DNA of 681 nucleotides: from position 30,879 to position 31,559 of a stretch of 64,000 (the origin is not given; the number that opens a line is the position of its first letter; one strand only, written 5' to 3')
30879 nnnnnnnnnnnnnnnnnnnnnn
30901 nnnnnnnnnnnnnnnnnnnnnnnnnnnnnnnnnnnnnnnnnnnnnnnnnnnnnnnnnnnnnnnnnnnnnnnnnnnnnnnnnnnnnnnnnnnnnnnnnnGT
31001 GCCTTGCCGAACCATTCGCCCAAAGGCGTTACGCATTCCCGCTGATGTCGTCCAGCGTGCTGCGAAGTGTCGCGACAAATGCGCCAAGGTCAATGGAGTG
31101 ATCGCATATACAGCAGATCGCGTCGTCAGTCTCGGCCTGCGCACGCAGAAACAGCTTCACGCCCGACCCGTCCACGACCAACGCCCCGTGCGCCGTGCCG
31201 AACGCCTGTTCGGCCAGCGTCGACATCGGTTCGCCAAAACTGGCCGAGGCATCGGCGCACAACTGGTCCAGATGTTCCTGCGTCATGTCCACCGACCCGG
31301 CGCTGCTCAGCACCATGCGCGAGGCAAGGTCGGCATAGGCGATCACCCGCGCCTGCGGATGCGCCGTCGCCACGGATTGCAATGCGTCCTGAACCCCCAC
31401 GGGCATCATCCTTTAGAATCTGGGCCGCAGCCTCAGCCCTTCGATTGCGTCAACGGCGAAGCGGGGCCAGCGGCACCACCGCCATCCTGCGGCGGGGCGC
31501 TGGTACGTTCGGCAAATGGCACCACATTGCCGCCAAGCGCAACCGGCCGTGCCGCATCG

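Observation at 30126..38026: Seven-gene FHA / PP2C / triple dynamin-like GTPase / Roadblock-like operon without a kinase: candidate uncharacterised membrane-remodelling or defence module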

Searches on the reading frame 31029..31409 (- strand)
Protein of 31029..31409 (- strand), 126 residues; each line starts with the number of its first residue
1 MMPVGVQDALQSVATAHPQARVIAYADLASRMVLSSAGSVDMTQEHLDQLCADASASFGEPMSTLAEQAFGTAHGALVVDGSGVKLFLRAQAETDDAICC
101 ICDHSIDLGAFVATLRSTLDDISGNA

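Call 3: search_protein_families(library=pfam, proteins=[window:31029-31409:-], max_evalue=0.1)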
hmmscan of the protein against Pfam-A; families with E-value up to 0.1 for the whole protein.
window:31029-31409:- (126 aa): 0 families

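Call 4: search_protein_families(library=padloc, proteins=[window:31029-31409:-], max_evalue=0.1)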
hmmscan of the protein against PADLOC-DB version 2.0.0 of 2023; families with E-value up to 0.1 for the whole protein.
window:31029-31409:- (126 aa): 0 families

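Call 5: search_protein_families(library=ncbifam, proteins=[window:31029-31409:-], max_evalue=0.1)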
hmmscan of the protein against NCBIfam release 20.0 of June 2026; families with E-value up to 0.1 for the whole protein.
window:31029-31409:- (126 aa): 0 families

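Call 12: find_homologous_proteins(query=window:31029-31409:-, max_evalue=0.001)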
Query window:31029-31409:- (126 aa): 7 proteins with E <= 0.001 among 32 candidates.
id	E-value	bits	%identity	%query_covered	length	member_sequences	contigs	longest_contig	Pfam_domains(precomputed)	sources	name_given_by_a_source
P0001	9.4e-67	240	93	99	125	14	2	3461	-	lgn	-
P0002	1.7e-60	220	86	100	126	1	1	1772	-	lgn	-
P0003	1.3e-52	195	74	100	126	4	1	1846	-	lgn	-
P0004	3.1e-50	187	71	100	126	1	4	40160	-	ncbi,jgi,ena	-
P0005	2.3e-49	184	73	95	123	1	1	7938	-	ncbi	-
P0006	7.1e-48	179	68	95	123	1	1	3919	-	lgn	-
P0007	1.7e-34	136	53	98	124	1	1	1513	-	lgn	-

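Call 16: search_solved_structures(query=A1, max_evalue=10, show_alignments=2)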
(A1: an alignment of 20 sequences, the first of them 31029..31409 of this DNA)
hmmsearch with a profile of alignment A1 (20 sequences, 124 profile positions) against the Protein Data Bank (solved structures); distinct sequences matched with E-value up to 10: 1.
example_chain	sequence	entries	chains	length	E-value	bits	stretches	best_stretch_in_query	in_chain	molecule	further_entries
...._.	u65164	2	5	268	1.4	12.5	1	3-67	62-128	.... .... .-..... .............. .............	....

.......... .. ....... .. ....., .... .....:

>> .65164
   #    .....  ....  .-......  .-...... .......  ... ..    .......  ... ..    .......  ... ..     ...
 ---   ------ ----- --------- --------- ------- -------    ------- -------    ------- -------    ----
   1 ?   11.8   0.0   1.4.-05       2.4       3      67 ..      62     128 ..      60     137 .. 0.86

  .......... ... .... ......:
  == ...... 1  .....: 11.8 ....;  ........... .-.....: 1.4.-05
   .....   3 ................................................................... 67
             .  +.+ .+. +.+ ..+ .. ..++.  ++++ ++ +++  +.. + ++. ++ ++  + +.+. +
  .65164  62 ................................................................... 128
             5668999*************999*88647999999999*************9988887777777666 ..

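Call 26: predict_structure(alignment_id=A3)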
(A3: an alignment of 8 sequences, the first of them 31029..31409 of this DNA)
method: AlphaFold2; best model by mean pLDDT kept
length: 126 residues; sequences in the alignment: 8
mean_pLDDT: 46.9   pTM: 0.40
mean pLDDT of the five models: 46.9, 44.8, 40.6, 39.3, 36.1
residues with pLDDT >= 90: 0; 70-90: 0; 50-70: 44; < 50: 82
segments of 3 or more residues with pLDDT < 50: 1-7, 19-42, 53-55, 57-66, 68-81, 83-86, 88-103
pLDDT, mean of each block of 10 residues (from residue 1): 48 54 36 33 50 48 46 45 46 42 53 60 49
secondary structure, 60 per line:
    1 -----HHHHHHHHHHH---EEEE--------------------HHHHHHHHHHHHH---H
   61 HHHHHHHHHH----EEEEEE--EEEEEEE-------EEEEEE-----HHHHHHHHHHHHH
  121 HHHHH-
elements in order: H6-16 E20-23 H44-56 H60-70 E75-80 E83-89 E97-102 H108-125

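Call 28: find_homologous_proteins(query=A1, max_evalue=0.001)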
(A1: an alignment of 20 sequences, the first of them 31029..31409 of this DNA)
Query A1 (20 sequences) (126 aa, profile of the alignment): 489 proteins with E <= 0.001 among 4141 candidates; the best 120 are listed.
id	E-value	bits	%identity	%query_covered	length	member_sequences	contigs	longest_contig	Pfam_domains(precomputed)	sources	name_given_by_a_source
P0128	8.0e-51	189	57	95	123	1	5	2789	-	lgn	-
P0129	1.5e-50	189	50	95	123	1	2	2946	-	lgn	-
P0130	1.9e-50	188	57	95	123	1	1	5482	-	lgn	-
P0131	1.9e-50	188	57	95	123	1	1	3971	-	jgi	jgi:hypothetical protein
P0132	2.2e-50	188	57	95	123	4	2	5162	-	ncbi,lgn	-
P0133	2.3e-50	188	54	98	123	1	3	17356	-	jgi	jgi:hypothetical protein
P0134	2.9e-50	188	54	96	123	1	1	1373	-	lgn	-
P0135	3.2e-50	187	56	95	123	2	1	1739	-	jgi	jgi:hypothetical protein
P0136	3.6e-50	187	54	98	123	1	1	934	-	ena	-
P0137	4.2e-50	187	54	96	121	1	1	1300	-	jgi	jgi:hypothetical protein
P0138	4.3e-50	187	58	95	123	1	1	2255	-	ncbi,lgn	-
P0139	4.4e-50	187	52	98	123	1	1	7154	-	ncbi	-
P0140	5.5e-50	187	50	95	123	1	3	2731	-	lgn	-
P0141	5.5e-50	187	60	95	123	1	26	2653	-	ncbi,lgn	-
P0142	6.6e-50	186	54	98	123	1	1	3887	-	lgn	-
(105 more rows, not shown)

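Call 43: predict_structure(alignment_id=A4)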
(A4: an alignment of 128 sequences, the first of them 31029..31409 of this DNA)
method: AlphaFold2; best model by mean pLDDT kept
length: 126 residues; sequences in the alignment: 128
mean_pLDDT: 82.5   pTM: 0.74
mean pLDDT of the five models: 82.5, 80.9, 79.7, 79.3, 77.0
residues with pLDDT >= 90: 30; 70-90: 77; 50-70: 16; < 50: 3
segments of 3 or more residues with pLDDT < 50: none
pLDDT, mean of each block of 10 residues (from residue 1): 71 90 89 86 84 82 66 82 88 81 90 89 69
secondary structure, 60 per line:
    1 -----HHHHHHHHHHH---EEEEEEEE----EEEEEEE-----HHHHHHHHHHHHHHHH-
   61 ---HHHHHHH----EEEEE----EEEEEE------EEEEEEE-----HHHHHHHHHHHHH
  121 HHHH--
elements in order: H6-16 E20-27 E32-38 H44-59 H64-70 E75-79 E84-89 E96-102 H108-124

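Call 46: fold_search(model_id=the predicted structure, library=pdb)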
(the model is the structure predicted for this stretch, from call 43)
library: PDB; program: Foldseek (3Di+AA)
matches with E <= 10: 1441; with E <= 0.001: 86
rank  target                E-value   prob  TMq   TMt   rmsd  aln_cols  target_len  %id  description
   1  3kye_B                1.4e-06  1.00  0.75  0.78   2.9       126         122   13  Crystal Structure of Roadblock/LC7 Domain from Streptomyces avermitilis (released 2009-12-22)
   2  6izw_C                1.5e-06  1.00  0.70  0.71   3.1       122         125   15  Myxococcus xanthus MglA bound to GTP-gamma-S and MglB (released 2019-10-16)
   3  6hjm_S                3.0e-06  1.00  0.67  0.67   4.4       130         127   15  Myxococcus xanthus MglB (released 2019-12-04)
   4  3kye_C                3.9e-06  1.00  0.75  0.78   2.7       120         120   12  Crystal Structure of Roadblock/LC7 Domain from Streptomyces avermitilis (released 2009-12-22)
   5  3kye_A                5.1e-06  1.00  0.76  0.79   2.8       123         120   12  Crystal Structure of Roadblock/LC7 Domain from Streptomyces avermitilis (released 2009-12-22)
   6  1veu_B                6.6e-06  1.00  0.71  0.72   3.4       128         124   14  Crystal structure of the p14/MP1 complex at 2.15 A resolution (released 2004-08-03)
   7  6hjm_A                7.0e-06  1.00  0.67  0.66   4.0       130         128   15  Myxococcus xanthus MglB (released 2019-12-04)
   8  6hjm_L                7.5e-06  1.00  0.72  0.72   3.1       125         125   14  Myxococcus xanthus MglB (released 2019-12-04)
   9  3cpt_B                7.5e-06  1.00  0.68  0.73   3.6       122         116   15  MP1-p14 Scaffolding complex (released 2008-07-01)
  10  6hjm_R                7.5e-06  1.00  0.67  0.67   3.3       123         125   15  Myxococcus xanthus MglB (released 2019-12-04)
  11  6hjm_D                7.5e-06  1.00  0.66  0.69   3.4       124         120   16  Myxococcus xanthus MglB (released 2019-12-04)
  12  9jue_F                9.1e-06  1.00  0.77  0.81   2.4       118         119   14  Roadblock3 homodimer structure from Candidatus Prometheoarchaeum syntrophicum strain MK-D1 (released 2024-10-16)
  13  9jue_C                9.1e-06  1.00  0.73  0.76   2.8       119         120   11  Roadblock3 homodimer structure from Candidatus Prometheoarchaeum syntrophicum strain MK-D1 (released 2024-10-16)
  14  6hjm_C                9.7e-06  1.00  0.71  0.71   2.9       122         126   14  Myxococcus xanthus MglB (released 2019-12-04)
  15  6hjm_E                1.0e-05  1.00  0.73  0.75   3.3       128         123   13  Myxococcus xanthus MglB (released 2019-12-04)
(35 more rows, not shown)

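Call 61: search_protein_representatives(alignment_id=A4)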
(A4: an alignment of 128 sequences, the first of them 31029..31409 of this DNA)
Query: 128 sequences, 123 profile positions. Proteins with E-value up to 0.001 (for the whole library): 551; up to 1e-10: 280; up to 1e-30: 4. The best 150 are listed.
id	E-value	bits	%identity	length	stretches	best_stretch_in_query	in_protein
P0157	3.1e-58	211.2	-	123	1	2-122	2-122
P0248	1.9e-36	140.9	-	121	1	35-122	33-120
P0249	7.1e-35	135.8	-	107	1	1-89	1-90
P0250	1.1e-31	125.6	-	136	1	2-122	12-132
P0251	3.9e-30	120.5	-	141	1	1-74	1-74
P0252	5.5e-30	120.1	-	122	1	1-121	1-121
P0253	1.2e-28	115.7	-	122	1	1-120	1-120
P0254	2.3e-28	114.8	-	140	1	1-122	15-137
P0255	2.1e-26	108.5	-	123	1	1-122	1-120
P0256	3.8e-26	107.7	-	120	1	2-122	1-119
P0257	1.8e-25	105.4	-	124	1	1-119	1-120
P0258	4.3e-25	104.2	-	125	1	2-120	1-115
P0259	5.2e-25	104.0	-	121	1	2-121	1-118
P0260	2.0e-24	102.1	-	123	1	1-122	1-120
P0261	1.7e-23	99.1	-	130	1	1-122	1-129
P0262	3.6e-23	98.0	-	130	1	1-118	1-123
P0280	5.2e-21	91.1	-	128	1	1-122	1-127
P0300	1.8e-19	86.1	-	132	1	1-121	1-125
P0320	4.6e-18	81.5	-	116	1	1-122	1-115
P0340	2.7e-17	79.0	-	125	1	2-121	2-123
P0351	8.0e-17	77.5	-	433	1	4-115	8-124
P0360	1.4e-16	76.8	-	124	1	3-122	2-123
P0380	1.0e-15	74.0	-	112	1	2-121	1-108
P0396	3.5e-15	72.2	-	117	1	1-121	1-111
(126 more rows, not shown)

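Call 62: list_cluster_members(proteins=[P0250, P0262, P0280, P0300, P0320, P0340, P0351, P0360, P0380, P0396])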
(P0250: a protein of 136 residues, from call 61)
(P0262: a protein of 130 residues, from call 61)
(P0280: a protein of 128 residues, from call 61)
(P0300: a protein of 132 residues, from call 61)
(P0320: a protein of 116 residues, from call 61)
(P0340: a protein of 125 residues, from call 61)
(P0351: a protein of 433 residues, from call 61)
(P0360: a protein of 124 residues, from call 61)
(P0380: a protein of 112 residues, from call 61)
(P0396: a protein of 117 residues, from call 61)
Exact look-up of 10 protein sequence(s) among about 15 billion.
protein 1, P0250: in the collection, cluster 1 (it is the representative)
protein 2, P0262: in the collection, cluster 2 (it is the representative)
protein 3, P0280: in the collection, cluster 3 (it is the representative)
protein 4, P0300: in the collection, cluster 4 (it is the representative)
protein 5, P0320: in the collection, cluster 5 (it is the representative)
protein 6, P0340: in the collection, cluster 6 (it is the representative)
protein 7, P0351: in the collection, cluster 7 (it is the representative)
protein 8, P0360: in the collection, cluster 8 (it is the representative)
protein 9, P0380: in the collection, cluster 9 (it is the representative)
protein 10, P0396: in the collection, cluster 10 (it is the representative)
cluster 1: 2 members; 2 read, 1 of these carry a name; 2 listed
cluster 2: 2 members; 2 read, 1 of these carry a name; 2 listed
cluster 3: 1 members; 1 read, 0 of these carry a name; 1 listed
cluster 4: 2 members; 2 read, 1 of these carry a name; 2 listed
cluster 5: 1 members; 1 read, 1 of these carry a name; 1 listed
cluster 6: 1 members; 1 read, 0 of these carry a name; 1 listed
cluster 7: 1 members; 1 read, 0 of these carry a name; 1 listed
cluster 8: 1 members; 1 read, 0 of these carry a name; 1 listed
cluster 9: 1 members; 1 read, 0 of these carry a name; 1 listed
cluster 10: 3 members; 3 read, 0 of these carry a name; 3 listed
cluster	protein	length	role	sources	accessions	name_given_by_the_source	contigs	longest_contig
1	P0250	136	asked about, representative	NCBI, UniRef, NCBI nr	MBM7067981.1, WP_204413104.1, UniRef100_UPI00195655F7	hypothetical protein [Actibacterium sp. 188UL27-1] | hypothetical protein n=1 Tax=Actibacterium sp. 188UL27-1 TaxID=2786961 RepID=UPI00195655F7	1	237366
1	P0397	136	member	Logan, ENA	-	-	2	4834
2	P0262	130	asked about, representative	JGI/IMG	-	hypothetical protein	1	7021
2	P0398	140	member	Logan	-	-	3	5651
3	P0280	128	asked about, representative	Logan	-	-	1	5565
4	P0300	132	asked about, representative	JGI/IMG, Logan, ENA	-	-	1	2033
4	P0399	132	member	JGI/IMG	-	hypothetical protein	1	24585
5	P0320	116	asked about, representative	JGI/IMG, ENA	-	hypothetical protein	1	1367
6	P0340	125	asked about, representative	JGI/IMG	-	-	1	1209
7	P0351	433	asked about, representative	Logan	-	-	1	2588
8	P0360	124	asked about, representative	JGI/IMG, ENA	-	-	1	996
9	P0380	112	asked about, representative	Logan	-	-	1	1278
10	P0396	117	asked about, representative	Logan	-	-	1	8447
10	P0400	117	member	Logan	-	-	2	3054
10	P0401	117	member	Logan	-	-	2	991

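Call 81: search_dna_similar(query=window:31029-31409:-, collection=plasmids, mode=protein, max_evalue=0.01, max_rows=30)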
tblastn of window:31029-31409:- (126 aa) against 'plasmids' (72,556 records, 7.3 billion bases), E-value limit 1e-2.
Records with a match: 2; places in all: 2; records where one place covers at least 80% of the query: 2.
Best place of each record, by identity: <60% 2.
By first word of the organism name: Leisingera 2.
By predicted mobility (MOB-suite, as given by PLSDB): non-mobilizable 2.
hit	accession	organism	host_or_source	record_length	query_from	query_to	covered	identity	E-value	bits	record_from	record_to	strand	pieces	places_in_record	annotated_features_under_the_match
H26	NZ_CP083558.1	Leisingera sp. S132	-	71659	6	125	95%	31.7%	1e-6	52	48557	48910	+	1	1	hypothetical protein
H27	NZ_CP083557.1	Leisingera sp. S132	-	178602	2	103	81%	28.8%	2e-3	44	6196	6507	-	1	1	hypothetical protein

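Call 91: find_related_loci(query=A12, collection=metagenome_contigs, flank=10000)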
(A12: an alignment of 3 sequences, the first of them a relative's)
Query A12 (129 aa) in metagenome_contigs; peptide patterns used: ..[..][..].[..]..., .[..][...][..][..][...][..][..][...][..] (x = any residue, [..] = any of these).
171 stretches matched a pattern; 14 encode a relative of the query (tblastn E <= 1e-3); 14 distinct loci.
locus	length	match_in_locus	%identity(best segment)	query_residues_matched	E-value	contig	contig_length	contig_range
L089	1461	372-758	100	1-129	2e-90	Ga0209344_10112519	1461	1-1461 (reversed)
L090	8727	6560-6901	43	1-117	4e-25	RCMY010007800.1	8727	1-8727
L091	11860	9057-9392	40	1-115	8e-24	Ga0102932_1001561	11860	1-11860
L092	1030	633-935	45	1-101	8e-24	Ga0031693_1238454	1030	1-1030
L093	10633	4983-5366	43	1-125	2e-23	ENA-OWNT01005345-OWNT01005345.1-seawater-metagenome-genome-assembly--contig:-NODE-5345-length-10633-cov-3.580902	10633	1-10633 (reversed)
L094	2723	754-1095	41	1-117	3e-23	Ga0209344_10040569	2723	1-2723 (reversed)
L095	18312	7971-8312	41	1-117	6e-23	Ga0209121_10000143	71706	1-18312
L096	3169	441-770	42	1-117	2e-20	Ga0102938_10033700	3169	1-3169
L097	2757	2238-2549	40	1-101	1e-19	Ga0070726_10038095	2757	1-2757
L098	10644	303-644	40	1-117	4e-18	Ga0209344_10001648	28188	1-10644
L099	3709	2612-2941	36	1-117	2e-15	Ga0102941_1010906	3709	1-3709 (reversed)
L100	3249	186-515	38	1-117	2e-15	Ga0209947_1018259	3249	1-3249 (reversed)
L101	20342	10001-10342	38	1-117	6e-19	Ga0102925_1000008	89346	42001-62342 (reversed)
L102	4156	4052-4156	60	1-35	3e-8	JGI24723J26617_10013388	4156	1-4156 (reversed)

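Call 94: list_cluster_members(proteins=[L090:3452-5512:+, L091:5955-8009:+, L091:5949-8009:+, L095:4895-6967:+, L101:6960-9020:+, L093:1861-3921:+])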
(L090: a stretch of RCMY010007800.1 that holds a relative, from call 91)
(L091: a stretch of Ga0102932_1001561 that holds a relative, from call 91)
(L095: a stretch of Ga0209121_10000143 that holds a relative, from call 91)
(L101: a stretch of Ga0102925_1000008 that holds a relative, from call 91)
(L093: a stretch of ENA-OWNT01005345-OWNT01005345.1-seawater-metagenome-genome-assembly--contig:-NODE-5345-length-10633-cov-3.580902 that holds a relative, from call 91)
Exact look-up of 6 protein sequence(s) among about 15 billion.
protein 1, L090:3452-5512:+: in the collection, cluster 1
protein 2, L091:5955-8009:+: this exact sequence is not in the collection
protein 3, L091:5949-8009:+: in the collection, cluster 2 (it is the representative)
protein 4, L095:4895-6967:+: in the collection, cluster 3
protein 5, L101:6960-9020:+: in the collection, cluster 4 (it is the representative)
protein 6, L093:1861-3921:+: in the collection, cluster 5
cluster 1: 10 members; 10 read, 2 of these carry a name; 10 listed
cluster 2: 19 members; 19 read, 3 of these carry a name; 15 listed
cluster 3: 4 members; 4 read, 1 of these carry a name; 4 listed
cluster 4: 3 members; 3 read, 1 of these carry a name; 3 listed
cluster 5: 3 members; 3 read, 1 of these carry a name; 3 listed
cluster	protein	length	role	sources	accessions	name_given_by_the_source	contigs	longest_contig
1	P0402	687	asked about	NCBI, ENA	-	-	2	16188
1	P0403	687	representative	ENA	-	-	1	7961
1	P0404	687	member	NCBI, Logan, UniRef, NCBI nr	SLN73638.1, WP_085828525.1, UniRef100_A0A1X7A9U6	GTP-binding protein Der [Roseovarius gaetbuli] | GTP-binding protein Der n=1 Tax=Roseovarius gaetbuli TaxID=1356575 RepID=A0A1X7A9U6_9RHOB | dynamin family protein [Roseovarius gaetbuli]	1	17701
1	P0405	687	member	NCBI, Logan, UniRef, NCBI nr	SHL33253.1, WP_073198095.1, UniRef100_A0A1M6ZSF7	Dynamin family protein [Roseovarius marisflavi] | Dynamin family protein n=1 Tax=Roseovarius marisflavi TaxID=1054996 RepID=A0A1M6ZSF7_9RHOB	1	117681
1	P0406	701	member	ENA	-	-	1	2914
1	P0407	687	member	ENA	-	-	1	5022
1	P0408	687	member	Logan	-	-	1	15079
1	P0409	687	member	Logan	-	-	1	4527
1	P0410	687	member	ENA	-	-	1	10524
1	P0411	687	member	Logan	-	-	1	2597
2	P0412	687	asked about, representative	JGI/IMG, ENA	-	-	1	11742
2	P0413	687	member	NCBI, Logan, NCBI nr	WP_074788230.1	dynamin family protein [Roseovarius tolerans]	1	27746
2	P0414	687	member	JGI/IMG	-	hypothetical protein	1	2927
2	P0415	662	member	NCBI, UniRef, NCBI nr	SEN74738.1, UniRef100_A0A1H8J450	Dynamin family protein [Roseovarius tolerans] | Dynamin family protein n=2 Tax=Roseovarius tolerans TaxID=74031 RepID=A0A1H8J450_9RHOB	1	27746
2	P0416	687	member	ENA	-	-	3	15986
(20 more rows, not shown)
